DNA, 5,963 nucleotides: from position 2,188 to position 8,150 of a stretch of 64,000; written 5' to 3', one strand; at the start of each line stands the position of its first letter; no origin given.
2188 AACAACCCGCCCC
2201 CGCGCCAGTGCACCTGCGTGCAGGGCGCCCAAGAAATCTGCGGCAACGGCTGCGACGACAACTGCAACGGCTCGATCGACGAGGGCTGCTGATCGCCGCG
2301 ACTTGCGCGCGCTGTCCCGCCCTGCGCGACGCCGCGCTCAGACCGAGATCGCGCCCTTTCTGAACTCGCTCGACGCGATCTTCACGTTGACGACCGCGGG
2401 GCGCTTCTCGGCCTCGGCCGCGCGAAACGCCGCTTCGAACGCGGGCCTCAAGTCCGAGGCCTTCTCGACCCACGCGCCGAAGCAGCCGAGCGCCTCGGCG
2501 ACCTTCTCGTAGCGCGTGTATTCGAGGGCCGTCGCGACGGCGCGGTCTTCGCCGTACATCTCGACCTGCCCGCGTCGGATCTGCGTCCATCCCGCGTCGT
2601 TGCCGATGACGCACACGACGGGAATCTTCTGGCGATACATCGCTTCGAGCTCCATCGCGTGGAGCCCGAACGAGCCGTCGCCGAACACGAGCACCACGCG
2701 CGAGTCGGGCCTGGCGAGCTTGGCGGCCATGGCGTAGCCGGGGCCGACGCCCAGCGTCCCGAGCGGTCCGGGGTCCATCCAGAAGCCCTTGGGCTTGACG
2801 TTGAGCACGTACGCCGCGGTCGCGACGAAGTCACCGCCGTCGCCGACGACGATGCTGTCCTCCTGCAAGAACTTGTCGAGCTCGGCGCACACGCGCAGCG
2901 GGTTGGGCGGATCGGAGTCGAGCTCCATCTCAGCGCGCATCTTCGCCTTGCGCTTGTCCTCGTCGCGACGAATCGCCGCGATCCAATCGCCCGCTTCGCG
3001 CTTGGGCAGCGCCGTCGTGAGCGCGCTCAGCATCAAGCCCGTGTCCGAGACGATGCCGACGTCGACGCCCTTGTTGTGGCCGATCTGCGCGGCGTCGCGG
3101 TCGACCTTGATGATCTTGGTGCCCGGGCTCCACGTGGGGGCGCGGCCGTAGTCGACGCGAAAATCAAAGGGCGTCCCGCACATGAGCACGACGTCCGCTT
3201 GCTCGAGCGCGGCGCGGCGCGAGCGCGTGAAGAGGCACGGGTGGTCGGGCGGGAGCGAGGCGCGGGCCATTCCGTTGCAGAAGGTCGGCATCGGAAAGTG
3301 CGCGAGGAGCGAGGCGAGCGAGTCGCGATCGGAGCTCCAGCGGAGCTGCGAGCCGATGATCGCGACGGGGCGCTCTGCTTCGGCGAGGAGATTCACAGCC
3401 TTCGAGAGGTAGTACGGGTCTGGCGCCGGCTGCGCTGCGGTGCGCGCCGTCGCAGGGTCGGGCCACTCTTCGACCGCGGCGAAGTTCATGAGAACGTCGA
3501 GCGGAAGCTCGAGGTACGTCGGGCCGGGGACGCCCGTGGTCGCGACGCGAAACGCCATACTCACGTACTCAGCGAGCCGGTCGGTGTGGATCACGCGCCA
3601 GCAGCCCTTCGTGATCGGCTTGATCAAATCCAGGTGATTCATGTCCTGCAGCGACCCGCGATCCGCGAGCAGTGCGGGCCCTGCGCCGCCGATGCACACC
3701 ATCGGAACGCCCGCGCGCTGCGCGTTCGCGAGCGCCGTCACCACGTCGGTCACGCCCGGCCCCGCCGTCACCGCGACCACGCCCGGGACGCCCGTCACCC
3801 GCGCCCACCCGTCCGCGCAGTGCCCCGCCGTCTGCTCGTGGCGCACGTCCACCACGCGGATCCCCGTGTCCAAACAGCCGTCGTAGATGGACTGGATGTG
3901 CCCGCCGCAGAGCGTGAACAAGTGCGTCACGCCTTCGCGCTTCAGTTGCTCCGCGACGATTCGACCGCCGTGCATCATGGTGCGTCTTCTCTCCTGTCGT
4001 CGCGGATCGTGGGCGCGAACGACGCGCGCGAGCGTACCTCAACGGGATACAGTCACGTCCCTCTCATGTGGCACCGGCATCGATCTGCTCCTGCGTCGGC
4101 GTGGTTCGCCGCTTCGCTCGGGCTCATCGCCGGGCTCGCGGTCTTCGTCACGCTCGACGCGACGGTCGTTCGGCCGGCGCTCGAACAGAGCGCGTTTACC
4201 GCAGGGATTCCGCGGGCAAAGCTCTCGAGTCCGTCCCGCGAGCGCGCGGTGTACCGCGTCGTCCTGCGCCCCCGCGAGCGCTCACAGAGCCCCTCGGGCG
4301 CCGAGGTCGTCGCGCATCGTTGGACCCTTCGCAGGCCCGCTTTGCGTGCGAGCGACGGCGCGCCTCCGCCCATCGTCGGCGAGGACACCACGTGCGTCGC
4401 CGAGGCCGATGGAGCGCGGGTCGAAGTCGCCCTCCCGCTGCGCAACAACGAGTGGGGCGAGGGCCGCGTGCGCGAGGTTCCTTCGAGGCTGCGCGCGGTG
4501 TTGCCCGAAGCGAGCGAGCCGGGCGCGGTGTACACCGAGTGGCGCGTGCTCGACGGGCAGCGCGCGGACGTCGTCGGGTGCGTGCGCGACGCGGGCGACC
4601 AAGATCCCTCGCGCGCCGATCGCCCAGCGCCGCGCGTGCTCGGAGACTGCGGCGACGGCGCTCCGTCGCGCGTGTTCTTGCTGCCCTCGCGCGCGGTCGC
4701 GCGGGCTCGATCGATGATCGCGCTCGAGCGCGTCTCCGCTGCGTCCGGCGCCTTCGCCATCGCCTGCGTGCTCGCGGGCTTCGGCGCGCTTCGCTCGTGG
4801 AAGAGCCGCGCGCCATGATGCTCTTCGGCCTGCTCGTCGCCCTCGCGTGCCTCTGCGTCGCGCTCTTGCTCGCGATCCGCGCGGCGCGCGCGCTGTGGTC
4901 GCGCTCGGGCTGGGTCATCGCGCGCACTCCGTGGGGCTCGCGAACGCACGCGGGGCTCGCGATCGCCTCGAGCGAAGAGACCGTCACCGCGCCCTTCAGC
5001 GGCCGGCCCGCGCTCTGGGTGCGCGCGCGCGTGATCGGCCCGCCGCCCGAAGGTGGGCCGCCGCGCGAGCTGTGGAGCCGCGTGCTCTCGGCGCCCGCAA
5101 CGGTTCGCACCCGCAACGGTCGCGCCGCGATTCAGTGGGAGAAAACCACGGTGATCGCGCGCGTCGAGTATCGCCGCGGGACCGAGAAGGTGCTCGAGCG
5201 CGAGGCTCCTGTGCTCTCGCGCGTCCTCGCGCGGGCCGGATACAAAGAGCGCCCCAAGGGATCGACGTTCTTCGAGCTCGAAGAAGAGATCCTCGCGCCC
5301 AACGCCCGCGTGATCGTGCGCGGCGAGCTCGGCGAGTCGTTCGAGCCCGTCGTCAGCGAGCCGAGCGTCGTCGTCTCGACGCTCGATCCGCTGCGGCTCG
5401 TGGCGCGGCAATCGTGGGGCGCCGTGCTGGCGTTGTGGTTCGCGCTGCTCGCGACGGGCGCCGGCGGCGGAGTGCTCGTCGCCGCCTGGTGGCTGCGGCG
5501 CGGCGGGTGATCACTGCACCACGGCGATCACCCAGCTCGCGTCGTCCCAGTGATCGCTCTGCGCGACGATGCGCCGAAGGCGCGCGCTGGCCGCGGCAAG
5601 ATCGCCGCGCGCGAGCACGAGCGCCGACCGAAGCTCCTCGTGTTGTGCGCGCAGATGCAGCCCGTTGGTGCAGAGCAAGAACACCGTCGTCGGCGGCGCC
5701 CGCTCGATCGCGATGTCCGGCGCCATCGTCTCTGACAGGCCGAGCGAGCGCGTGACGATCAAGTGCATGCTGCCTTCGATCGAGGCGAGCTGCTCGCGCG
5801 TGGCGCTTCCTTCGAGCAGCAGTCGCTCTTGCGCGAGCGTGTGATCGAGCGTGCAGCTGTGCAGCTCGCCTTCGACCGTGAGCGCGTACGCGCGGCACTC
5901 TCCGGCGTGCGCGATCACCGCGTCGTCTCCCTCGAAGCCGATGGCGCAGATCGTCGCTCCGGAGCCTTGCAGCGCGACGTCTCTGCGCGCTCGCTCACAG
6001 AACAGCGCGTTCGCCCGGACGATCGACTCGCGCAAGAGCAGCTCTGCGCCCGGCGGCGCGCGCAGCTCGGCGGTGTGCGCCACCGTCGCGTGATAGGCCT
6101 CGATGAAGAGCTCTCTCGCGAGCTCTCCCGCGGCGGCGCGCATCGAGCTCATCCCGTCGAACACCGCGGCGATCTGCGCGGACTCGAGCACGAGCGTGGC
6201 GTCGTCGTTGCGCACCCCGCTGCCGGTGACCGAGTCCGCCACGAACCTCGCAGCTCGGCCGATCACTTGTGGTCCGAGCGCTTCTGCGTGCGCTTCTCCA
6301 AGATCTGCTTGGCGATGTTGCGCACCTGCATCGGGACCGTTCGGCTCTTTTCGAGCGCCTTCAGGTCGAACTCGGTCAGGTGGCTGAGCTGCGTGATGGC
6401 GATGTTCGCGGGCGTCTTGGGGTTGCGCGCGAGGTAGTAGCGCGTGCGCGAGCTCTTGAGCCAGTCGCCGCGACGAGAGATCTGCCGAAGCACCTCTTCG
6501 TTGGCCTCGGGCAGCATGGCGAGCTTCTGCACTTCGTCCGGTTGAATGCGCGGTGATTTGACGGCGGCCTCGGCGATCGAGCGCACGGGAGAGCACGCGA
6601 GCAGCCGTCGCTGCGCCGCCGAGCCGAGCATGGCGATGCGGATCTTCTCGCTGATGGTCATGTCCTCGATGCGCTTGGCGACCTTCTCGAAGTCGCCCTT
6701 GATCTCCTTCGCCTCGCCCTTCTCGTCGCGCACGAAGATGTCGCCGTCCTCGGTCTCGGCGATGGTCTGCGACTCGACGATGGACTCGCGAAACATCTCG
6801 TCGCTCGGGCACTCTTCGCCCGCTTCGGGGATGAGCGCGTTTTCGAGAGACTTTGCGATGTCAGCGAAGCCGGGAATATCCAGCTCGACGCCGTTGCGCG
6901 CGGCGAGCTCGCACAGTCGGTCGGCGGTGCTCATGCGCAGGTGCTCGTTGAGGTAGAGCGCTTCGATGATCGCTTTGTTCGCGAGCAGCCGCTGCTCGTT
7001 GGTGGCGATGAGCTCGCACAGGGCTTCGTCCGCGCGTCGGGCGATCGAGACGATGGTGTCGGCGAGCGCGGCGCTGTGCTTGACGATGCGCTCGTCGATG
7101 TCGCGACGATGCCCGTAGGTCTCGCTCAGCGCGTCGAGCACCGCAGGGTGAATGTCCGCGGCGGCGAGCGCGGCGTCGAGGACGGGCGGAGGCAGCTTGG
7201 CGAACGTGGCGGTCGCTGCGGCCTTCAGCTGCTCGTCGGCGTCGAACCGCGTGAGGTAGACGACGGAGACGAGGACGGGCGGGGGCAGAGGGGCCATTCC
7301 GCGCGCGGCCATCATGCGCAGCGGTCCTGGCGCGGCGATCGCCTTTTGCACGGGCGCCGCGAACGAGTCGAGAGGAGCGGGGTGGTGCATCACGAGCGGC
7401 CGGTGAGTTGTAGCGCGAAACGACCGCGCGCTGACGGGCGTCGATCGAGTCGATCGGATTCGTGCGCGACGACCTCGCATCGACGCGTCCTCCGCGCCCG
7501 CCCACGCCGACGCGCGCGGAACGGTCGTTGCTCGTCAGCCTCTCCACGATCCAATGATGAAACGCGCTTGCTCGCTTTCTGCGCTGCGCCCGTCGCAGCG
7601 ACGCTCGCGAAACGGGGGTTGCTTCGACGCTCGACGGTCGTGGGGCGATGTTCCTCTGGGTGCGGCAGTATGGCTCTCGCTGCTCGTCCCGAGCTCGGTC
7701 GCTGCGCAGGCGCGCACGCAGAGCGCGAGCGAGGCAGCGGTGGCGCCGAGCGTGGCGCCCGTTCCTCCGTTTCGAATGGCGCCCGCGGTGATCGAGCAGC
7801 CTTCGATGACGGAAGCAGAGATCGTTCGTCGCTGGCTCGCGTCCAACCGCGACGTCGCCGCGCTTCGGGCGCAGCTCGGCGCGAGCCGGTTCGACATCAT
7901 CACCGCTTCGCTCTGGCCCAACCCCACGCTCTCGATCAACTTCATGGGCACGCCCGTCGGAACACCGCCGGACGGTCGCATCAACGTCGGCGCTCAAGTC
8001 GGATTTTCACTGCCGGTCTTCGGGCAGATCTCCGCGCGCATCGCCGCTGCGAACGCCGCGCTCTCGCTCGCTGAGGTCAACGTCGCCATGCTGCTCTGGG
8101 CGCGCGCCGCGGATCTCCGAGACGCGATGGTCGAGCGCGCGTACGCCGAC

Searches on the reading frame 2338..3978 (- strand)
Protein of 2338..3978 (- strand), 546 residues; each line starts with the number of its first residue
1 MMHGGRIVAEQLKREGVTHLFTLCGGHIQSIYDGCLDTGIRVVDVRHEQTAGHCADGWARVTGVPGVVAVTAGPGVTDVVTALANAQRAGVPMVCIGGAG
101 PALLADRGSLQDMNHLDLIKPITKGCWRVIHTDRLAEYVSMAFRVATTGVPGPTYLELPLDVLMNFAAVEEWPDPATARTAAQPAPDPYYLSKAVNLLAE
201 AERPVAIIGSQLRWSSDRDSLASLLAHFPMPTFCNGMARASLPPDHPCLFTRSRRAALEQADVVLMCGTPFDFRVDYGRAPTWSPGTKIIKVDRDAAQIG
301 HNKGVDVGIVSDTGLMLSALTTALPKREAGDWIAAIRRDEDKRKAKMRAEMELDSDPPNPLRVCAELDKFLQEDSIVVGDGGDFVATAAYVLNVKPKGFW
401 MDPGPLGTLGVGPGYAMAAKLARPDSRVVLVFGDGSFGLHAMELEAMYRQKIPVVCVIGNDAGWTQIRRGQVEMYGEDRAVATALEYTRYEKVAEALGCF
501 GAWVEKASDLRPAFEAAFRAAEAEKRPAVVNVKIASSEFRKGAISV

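Call 3: search_protein_families(library=pfam, proteins=[window:2338-3978:-], max_evalue=1)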
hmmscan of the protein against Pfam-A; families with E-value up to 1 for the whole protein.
window:2338-3978:- (546 aa): 4 families
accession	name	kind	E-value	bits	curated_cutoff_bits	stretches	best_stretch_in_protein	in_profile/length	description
PF02776.23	TPP_enzyme_N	-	3e-36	124.2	26.8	1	2-115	1-116/119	Thiamine pyrophosphate enzyme, N-terminal TPP binding domain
PF02775.26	TPP_enzyme_C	-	2.4e-30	105.8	21.9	1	380-532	1-151/151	Thiamine pyrophosphate enzyme, C-terminal TPP binding domain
PF00205.28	TPP_enzyme_M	-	9e-27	93.9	30.4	1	192-320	2-137/137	Thiamine pyrophosphate enzyme, central domain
PF20418.3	Herpes_gE_N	-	0.03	14.6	24.5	1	63-121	27-86/129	Alphaherpesvirus glycoprotein E N-terminal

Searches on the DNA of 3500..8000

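Call 79: search_rna_families(source=window, start=3500, end=8000, threshold=gathering)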
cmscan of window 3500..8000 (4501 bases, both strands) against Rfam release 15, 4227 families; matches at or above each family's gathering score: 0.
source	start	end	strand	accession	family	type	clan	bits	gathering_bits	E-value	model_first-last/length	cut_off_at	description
